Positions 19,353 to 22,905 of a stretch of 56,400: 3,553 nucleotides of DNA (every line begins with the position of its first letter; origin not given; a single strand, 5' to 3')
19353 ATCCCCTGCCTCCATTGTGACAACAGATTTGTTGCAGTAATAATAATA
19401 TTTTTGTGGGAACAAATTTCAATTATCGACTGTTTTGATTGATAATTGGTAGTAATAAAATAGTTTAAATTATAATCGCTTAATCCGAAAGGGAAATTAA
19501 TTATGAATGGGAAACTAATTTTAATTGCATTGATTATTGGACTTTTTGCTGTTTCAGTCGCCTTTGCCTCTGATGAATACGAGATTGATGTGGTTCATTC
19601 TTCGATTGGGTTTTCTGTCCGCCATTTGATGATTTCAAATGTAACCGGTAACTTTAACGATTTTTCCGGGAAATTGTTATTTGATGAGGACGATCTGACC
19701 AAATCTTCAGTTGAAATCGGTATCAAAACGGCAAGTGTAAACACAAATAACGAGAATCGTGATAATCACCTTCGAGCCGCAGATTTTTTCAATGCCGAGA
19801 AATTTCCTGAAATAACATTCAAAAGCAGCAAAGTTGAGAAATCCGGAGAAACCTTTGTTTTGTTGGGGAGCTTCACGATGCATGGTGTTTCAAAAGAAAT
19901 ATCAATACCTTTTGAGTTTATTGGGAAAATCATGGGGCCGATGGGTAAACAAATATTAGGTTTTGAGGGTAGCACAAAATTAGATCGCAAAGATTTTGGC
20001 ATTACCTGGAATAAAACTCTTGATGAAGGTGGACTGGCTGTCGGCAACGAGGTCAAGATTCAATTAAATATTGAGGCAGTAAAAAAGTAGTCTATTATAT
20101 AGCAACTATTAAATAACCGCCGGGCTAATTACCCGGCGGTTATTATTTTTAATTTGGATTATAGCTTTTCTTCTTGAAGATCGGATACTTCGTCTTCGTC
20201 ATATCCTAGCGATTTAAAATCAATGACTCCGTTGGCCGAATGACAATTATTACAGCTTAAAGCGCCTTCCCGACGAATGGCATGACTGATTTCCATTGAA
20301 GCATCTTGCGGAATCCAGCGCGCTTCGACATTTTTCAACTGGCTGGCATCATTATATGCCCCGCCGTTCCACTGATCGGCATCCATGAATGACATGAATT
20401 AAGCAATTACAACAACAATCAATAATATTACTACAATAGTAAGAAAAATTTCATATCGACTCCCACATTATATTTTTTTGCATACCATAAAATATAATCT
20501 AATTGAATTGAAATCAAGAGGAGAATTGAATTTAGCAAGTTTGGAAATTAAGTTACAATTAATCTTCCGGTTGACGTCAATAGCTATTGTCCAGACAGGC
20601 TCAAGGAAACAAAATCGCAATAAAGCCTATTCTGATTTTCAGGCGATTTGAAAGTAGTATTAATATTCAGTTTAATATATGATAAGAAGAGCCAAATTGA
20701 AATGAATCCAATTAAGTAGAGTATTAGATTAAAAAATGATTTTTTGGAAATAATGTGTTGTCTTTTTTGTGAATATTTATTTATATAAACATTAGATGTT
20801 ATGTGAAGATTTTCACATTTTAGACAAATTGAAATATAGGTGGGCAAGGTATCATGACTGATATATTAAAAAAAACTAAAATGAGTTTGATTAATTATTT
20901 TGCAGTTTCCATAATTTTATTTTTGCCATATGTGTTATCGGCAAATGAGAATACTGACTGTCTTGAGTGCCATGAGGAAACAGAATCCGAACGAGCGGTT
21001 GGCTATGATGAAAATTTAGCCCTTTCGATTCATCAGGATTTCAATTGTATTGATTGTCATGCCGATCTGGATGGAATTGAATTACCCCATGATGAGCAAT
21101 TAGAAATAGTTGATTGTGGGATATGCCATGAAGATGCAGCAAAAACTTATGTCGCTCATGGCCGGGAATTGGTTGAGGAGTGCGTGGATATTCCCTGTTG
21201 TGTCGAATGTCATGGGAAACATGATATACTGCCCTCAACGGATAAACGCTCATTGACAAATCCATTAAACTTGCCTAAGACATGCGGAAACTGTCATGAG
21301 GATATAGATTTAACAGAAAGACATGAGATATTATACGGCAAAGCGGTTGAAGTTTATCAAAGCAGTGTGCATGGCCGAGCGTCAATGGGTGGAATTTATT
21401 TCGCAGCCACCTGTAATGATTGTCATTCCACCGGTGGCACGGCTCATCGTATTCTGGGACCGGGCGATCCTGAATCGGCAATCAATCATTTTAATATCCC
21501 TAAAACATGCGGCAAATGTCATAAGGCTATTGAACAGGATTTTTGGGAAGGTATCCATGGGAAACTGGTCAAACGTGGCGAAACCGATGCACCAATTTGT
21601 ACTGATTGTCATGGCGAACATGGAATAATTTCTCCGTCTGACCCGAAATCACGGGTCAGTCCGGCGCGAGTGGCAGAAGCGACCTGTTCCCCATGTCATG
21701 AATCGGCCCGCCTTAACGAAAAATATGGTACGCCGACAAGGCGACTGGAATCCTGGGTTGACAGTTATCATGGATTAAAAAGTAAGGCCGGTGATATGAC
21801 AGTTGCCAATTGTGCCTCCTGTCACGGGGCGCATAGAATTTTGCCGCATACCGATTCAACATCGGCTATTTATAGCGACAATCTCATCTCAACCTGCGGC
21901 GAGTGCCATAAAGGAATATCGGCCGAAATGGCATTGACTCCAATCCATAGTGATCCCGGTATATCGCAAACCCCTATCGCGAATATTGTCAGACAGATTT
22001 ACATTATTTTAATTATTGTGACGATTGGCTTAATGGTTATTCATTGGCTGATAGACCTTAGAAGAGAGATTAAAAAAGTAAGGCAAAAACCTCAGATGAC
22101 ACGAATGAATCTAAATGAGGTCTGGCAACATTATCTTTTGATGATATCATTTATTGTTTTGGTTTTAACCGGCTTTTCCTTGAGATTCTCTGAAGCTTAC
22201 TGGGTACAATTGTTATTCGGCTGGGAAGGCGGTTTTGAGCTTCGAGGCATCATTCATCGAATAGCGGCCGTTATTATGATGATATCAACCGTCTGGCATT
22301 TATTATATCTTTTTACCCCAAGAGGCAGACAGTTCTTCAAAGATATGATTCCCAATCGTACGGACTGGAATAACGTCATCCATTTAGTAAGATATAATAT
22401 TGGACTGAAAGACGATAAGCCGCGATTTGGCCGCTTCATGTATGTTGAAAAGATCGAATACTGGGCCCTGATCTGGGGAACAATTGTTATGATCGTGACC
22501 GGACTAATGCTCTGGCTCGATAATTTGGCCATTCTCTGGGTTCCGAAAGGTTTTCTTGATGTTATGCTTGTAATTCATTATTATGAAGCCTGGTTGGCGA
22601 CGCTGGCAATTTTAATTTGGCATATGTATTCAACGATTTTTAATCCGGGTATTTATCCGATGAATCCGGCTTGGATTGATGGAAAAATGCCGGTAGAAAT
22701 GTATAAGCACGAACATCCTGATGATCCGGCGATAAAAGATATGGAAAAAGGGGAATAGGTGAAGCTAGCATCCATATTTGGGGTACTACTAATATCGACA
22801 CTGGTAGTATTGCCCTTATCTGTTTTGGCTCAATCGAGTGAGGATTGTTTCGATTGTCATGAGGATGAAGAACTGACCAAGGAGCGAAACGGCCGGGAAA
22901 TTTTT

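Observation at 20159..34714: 14.5-kb multihaem cytochrome supercluster that packs a complete inner-membrane-to-outer-membrane electron conduit into one locus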

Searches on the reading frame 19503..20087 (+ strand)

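Call 14: search_protein_families(library=pfam, proteins=[window:19503-20087:+], max_evalue=0.00001)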
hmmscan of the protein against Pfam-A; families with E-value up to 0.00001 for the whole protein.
window:19503-20087:+ (195 aa): 1 family
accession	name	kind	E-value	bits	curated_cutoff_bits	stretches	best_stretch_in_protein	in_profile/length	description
PF04264.18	YceI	-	2e-52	178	23.7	1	26-192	1-150/150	YceI-like domain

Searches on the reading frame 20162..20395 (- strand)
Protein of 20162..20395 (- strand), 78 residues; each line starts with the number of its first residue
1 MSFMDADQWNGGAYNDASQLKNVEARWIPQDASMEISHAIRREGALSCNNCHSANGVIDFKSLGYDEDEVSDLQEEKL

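Call 70: search_protein_families(library=pfam, proteins=[window:20162-20395:-], max_evalue=1)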
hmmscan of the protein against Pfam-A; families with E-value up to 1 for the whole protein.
seq(78 aa): 2 families
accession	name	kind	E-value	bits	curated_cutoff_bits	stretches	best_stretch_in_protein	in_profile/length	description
PF11783.13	Cytochrome_cB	-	0.0081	16.5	22.1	1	21-54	138-172/173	Cytochrome c bacterial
PF10058.14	Zn_ribbon_10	-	0.074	13.3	24.2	1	45-59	22-36/54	ER junction formation factor lunapark, zinc ribbon finger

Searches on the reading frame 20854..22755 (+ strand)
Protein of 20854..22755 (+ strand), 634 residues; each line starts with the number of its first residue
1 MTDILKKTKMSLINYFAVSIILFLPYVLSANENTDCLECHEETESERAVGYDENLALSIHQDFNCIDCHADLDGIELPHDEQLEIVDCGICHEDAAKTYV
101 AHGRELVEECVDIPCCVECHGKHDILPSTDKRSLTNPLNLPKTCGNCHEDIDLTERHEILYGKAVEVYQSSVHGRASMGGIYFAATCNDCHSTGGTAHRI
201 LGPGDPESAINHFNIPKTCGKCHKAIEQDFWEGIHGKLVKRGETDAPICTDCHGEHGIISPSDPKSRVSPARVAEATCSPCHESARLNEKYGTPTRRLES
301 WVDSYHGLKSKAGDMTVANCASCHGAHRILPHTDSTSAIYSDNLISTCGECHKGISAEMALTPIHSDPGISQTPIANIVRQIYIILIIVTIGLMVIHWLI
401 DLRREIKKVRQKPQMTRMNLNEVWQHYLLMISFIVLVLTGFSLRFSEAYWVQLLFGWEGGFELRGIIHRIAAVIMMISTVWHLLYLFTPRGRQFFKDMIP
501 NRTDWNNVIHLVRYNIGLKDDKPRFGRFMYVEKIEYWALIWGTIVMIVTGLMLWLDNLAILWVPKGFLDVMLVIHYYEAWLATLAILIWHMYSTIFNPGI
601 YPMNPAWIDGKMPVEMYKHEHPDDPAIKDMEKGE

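Call 9: search_protein_families(library=pfam, proteins=[window:20854-22755:+], max_evalue=0.01)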
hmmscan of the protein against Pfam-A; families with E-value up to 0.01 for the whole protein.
window:20854-22755:+ (634 aa): 8 families
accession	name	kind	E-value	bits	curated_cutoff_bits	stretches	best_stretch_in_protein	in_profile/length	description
PF14522.11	Cytochrome_C7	-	6.1e-14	52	24.8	2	211-283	7-67/67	Cytochrome c7 and related cytochrome c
PF01292.26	Ni_hydr_CYTB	-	1.3e-11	45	30.1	1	425-598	9-166/179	Prokaryotic cytochrome b561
PF14537.11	Cytochrom_c3_2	-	1.7e-08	35.2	25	0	249-353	9-79/79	Cytochrome c3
PF02085.21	Cytochrom_CIII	-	1.4e-07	32.2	22.9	0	58-148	26-101/101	Class III cytochrome C family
PF09699.15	Paired_CXXCH_1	-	5.8e-07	29.5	20.6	0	249-286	9-40/41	Doubled CXXCH motif (Paired_CXXCH_1)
PF14358.11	DUF4405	-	0.001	20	26.7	1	427-485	4-64/66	Domain of unknown function (DUF4405)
PF14018.11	DUF4234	-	0.0026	18.3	25.3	1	382-436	5-53/70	Domain of unknown function (DUF4234)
PF03264.19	Cytochrom_NNT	-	0.0042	17.3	24.1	0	29-72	121-167/174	NapC/NirT cytochrome c family, N-terminal region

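Call 10: search_protein_families(library=ncbifam, proteins=[window:20854-22755:+], max_evalue=0.01)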
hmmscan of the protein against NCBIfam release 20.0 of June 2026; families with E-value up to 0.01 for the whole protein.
window:20854-22755:+ (634 aa): 8 families
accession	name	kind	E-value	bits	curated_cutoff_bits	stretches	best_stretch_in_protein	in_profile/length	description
TIGR01583.1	formate-DH-gamm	equivalog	3.3e-16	59.9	115.85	1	415-622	2-195/204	formate dehydrogenase subunit gamma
TIGR03508.1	decahem_SO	subfamily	2.8e-10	40.1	192.2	3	186-285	96-177/258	DmsE family decaheme c-type cytochrome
NF007924.0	PRK10639.1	equivalog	1.8e-08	34.4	341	1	411-608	3-186/211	formate dehydrogenase cytochrome b556 subunit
NF007558.0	PRK10179.1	equivalog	6.6e-08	32.5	339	1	417-623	9-199/217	formate dehydrogenase-N subunit gamma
NF008659.0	PRK11659.1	equivalog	2.2e-06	27.5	184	1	216-359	46-174/188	cytochrome c nitrite reductase pentaheme subunit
TIGR04257.1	nanowire_3heme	domain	6.8e-06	26.2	40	0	115-150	25-60/75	c(7)-type cytochrome triheme domain-containing protein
TIGR03146.1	cyt_nit_nrfB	equivalog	5.5e-05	23.5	166.6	0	31-72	9-50/145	cytochrome c nitrite reductase pentaheme subunit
TIGR02125.1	CytB-hydogenase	equivalog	0.0013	18.3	121.5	1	424-597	9-191/212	Ni/Fe-hydrogenase, b-type cytochrome subunit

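Call 26: search_solved_structures(query=window:20854-22755:+, max_evalue=0.01)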
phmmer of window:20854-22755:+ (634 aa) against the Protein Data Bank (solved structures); distinct sequences matched with E-value up to 0.01: 1.
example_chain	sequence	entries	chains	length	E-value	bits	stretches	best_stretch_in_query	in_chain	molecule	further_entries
1kqf_C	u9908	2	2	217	2.8e-06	29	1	424-623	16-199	FORMATE DEHYDROGENASE, NITRATE-INDUCIBLE, CYTOCHROME B556(FDN) SUBUNIT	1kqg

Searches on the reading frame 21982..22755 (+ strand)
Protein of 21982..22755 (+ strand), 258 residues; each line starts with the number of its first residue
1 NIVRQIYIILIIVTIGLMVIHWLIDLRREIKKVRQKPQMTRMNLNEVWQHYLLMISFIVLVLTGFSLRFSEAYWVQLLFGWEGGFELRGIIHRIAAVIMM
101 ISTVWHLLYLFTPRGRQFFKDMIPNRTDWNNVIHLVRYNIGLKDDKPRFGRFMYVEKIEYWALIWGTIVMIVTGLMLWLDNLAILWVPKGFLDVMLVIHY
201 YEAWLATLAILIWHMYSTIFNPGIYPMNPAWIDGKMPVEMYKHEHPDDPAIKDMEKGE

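Call 68: search_solved_structures(query=window:21982-22755:+, max_evalue=1, show_alignments=1)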
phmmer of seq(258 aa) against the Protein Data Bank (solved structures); distinct sequences matched with E-value up to 1: 2.
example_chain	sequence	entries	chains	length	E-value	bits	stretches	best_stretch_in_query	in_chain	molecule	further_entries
1kqf_C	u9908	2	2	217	1.1e-06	31.6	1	48-247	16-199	FORMATE DEHYDROGENASE, NITRATE-INDUCIBLE, CYTOCHROME B556(FDN) SUBUNIT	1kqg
9dae_A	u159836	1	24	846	0.75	12.5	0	229-255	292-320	Phosphoenolpyruvate synthase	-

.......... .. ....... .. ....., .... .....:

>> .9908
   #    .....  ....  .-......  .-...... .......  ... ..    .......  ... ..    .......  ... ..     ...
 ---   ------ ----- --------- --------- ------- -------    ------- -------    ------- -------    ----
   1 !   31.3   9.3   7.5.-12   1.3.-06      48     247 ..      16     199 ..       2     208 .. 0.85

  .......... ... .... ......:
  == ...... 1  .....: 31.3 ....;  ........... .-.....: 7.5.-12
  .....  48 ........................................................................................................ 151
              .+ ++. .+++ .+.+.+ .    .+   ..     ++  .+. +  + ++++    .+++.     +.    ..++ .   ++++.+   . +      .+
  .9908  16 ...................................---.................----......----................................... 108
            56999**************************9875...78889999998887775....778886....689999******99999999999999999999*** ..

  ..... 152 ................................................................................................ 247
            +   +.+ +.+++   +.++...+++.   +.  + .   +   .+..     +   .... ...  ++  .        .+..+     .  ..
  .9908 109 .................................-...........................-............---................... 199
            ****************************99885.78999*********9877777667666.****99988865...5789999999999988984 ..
